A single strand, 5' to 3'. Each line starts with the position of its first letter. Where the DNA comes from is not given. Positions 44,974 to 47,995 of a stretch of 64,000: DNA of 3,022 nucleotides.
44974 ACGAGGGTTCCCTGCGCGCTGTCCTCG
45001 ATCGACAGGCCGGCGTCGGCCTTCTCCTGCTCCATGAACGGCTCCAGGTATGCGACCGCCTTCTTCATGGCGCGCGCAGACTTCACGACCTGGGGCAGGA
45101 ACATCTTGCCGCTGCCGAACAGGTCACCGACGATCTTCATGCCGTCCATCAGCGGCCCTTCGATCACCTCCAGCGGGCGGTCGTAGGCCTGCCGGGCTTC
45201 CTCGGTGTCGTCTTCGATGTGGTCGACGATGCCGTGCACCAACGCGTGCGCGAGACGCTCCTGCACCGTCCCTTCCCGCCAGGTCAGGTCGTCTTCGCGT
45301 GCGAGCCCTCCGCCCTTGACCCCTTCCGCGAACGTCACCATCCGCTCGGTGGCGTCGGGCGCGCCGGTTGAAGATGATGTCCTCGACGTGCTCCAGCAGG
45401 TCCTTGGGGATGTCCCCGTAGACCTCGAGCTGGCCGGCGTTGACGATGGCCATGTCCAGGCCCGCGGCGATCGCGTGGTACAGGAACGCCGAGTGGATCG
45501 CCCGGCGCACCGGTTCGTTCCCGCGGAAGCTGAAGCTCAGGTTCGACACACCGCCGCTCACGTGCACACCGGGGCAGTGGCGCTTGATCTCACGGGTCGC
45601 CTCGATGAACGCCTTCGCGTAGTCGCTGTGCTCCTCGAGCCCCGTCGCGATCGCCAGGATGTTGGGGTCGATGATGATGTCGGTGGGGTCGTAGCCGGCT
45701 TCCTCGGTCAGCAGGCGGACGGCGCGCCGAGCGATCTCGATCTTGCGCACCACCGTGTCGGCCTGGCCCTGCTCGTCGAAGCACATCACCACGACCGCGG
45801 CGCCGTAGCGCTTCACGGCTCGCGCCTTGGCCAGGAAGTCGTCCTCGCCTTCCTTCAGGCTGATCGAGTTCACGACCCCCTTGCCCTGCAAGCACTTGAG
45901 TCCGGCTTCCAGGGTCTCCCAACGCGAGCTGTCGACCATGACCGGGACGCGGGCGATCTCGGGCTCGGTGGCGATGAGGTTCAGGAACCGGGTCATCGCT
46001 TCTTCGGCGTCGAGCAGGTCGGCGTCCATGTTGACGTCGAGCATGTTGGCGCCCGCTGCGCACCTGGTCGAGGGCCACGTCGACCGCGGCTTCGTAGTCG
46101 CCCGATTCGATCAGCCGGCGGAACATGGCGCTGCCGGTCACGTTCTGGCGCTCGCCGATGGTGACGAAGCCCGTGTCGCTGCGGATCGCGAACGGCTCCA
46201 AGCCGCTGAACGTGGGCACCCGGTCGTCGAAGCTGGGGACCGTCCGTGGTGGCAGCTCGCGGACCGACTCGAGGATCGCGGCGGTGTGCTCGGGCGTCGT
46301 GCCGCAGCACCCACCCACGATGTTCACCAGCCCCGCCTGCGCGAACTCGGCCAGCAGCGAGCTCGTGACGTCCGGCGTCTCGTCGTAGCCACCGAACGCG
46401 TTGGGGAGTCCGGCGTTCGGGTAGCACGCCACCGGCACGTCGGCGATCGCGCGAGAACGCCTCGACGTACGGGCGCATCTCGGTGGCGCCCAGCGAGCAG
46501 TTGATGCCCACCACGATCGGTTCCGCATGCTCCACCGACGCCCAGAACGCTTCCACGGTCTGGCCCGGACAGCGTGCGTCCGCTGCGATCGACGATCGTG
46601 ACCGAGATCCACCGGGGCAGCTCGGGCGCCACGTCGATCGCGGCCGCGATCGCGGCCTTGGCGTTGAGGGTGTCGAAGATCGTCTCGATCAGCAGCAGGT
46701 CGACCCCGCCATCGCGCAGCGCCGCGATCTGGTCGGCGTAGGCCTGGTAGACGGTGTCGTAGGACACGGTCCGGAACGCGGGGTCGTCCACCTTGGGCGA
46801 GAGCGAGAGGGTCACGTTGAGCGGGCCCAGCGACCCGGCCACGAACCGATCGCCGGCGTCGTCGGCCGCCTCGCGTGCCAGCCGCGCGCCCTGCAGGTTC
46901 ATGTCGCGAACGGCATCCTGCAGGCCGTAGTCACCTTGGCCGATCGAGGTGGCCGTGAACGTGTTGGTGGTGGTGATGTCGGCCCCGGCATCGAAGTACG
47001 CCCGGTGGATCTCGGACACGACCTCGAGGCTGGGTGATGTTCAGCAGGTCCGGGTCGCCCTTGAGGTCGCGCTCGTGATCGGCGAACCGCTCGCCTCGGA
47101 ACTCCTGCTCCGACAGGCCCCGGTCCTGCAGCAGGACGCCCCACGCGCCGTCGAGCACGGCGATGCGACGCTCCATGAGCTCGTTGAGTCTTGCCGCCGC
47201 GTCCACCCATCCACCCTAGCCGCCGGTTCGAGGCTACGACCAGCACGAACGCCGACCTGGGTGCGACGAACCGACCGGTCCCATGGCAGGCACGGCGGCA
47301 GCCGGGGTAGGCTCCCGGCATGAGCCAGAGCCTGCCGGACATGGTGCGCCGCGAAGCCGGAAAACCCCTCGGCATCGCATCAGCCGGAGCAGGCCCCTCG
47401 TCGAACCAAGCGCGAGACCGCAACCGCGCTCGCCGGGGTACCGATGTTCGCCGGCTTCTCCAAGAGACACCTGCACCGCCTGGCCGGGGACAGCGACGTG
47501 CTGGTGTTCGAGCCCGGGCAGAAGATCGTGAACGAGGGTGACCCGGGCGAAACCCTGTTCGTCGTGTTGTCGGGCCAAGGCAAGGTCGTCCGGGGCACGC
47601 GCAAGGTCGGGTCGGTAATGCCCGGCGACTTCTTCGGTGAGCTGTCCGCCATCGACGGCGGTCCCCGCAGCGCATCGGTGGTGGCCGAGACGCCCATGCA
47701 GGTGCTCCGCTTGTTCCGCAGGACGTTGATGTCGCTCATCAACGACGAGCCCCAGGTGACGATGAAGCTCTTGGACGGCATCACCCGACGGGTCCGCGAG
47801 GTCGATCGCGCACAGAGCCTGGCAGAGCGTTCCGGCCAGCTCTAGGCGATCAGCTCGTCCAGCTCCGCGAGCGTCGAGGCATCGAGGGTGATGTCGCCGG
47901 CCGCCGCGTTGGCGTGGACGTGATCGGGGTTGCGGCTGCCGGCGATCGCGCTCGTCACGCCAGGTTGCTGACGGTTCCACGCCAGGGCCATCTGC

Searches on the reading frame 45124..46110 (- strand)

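Call 57: search_protein_families(library=pfam, proteins=[window:45124-46110:-], max_evalue=0.00001)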
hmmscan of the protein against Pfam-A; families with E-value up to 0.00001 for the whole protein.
window:45124-46110:- (328 aa): 1 family
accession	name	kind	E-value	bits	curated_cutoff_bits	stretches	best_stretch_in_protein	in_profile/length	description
PF00809.28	Pterin_bind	-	1.2e-50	172.8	25.5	1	18-224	32-244/244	Pterin binding enzyme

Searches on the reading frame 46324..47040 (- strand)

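Call 57: search_protein_families(library=pfam, proteins=[window:46324-47040:-], max_evalue=0.00001)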
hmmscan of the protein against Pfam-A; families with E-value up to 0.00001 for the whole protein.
window:46324-47040:- (238 aa): 1 family
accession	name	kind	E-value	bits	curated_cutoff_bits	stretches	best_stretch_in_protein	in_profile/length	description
PF02574.22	S-methyl_trans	-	1.9e-45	156.4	22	1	6-160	32-184/283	Homocysteine S-methyltransferase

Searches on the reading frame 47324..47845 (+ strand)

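Call 57: search_protein_families(library=pfam, proteins=[window:47324-47845:+], max_evalue=0.00001)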
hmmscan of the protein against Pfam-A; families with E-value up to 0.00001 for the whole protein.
window:47324-47845:+ (173 aa): 1 family
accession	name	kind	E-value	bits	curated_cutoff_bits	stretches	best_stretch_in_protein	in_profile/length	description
PF00027.35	cNMP_binding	-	5.2e-20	71.7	27.5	1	61-140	3-87/89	Cyclic nucleotide-binding domain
